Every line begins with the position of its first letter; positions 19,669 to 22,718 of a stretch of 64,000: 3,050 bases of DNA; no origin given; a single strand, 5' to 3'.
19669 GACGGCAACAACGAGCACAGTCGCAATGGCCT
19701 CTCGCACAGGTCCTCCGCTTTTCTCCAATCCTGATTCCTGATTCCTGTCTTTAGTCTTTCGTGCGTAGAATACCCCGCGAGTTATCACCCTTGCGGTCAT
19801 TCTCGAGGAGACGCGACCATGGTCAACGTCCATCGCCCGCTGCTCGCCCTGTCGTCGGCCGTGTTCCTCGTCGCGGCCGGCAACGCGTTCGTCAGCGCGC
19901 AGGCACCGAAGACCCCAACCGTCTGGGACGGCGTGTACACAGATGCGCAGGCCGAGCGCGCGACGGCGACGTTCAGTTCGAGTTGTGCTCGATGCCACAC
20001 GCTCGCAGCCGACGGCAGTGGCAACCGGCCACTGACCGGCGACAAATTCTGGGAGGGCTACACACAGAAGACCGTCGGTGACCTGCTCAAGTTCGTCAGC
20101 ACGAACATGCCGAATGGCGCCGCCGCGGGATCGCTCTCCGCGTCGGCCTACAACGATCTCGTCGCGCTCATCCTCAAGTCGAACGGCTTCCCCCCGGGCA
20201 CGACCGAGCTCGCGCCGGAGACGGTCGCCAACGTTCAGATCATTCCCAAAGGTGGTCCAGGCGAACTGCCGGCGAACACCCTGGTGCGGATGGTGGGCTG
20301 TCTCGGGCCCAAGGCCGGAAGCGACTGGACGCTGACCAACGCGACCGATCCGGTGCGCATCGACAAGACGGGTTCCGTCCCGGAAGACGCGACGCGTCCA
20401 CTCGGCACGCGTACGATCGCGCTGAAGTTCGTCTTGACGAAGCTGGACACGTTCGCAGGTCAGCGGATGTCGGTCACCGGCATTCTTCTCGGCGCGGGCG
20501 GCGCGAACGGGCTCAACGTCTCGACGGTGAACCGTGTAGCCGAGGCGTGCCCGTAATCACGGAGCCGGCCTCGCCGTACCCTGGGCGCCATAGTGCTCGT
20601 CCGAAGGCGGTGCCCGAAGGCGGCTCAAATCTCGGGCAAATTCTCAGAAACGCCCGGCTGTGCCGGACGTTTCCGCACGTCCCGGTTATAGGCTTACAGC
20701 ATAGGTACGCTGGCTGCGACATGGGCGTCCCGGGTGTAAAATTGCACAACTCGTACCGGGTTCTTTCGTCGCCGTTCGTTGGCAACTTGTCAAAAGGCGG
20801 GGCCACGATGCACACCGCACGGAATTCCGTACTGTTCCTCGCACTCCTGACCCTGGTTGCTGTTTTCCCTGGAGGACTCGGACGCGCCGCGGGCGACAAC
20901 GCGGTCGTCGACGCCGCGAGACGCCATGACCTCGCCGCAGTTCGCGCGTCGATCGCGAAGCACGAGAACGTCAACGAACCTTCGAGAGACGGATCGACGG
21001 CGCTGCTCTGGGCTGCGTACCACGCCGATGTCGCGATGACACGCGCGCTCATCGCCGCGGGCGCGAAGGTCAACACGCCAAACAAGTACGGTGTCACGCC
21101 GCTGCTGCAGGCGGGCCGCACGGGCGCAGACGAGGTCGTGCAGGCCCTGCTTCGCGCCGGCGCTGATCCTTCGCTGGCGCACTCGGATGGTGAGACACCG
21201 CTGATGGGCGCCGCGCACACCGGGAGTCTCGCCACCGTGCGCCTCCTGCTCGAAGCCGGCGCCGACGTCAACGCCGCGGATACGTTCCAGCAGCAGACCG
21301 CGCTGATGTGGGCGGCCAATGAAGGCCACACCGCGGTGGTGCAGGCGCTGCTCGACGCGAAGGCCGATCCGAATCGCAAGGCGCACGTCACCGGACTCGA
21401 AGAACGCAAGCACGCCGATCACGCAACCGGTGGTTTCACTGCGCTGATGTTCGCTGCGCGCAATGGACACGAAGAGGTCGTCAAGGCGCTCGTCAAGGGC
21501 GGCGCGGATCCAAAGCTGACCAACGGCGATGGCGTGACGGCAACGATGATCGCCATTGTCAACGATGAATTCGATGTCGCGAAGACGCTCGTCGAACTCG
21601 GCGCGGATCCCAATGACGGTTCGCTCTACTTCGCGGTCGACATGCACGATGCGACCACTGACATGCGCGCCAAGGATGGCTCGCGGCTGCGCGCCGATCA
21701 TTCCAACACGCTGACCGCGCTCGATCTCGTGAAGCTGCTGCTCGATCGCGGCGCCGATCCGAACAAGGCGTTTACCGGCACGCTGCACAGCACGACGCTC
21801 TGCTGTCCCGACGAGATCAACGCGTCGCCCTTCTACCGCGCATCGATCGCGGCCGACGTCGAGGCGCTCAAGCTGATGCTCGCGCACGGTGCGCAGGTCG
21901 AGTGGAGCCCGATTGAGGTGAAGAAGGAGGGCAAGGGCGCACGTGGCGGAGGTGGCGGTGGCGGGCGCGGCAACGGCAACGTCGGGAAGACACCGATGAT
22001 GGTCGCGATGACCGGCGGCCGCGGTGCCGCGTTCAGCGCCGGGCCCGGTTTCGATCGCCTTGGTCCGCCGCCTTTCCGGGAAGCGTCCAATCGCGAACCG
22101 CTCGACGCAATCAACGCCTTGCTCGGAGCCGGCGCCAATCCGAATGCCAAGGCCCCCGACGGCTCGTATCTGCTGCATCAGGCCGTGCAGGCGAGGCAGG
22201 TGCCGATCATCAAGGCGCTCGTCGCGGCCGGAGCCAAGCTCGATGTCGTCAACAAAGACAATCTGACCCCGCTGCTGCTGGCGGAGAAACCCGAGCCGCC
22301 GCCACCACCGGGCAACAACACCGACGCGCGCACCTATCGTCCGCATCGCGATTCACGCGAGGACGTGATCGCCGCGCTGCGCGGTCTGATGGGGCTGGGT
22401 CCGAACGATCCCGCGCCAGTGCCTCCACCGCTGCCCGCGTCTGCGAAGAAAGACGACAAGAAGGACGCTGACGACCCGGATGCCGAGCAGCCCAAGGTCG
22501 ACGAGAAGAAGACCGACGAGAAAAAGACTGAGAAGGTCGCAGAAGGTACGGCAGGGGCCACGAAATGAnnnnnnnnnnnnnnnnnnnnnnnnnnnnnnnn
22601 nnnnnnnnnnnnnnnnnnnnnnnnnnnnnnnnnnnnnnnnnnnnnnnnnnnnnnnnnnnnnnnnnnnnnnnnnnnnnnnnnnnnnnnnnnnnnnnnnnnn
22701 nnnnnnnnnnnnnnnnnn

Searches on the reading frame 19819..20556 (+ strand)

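Call 57: search_protein_families(library=pfam, proteins=[window:19819-20556:+], max_evalue=0.001)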
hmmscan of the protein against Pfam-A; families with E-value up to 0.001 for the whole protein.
window:19819-20556:+ (245 aa): 1 family
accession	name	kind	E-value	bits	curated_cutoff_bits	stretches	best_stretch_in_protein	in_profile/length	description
PF13442.11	Cytochrome_CBB3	-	8.7e-07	29.6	27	1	43-116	1-66/68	Cytochrome C oxidase, cbb3-type, subunit III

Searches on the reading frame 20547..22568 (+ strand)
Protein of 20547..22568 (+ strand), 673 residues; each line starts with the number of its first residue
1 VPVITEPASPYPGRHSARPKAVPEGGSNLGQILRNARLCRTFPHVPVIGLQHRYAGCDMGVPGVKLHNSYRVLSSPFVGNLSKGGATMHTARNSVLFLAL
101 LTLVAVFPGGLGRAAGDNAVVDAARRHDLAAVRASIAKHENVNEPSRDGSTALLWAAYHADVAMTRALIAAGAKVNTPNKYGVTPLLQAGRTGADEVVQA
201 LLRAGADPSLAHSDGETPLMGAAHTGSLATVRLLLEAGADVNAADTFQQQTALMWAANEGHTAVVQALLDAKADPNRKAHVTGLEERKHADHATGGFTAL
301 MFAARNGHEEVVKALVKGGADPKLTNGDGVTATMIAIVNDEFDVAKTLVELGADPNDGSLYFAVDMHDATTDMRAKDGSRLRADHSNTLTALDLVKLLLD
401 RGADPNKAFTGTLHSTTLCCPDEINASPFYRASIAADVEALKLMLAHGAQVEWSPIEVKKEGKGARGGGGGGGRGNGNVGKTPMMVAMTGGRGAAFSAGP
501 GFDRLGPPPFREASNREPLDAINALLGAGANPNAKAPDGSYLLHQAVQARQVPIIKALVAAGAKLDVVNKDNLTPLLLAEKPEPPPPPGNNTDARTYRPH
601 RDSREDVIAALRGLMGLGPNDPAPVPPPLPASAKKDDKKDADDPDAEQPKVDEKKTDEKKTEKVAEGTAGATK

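Call 57: search_protein_families(library=pfam, proteins=[window:20547-22568:+], max_evalue=0.001)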
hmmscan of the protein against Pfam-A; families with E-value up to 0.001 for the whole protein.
window:20547-22568:+ (673 aa): 7 families
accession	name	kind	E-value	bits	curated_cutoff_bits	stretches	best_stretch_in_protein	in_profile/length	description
PF12796.13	Ank_2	-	1.4e-55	186.3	27.3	4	193-278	8-89/90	Ankyrin repeats (3 copies)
PF00023.36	Ank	-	5.7e-50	164.9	21.1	3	296-326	2-32/33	Ankyrin repeat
PF13606.12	Ank_3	-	3.7e-38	125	22.3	1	296-322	2-28/30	Ankyrin repeat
PF13637.12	Ank_4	-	4.2e-35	119.4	22.7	4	253-316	1-50/50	Ankyrin repeats (many copies)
PF13857.12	Ank_5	-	7.5e-27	93.6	27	3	294-332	14-52/56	Ankyrin repeats (many copies)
PF24521.3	Ank_KRIT1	-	3.3e-08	33.8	80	0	152-250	21-119/149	KRIT1 ankyrin-repeats domain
PF23745.1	ANK_LRRK2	-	0.0002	21.6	27.5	0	155-206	37-88/130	LRRK2 ANK repeat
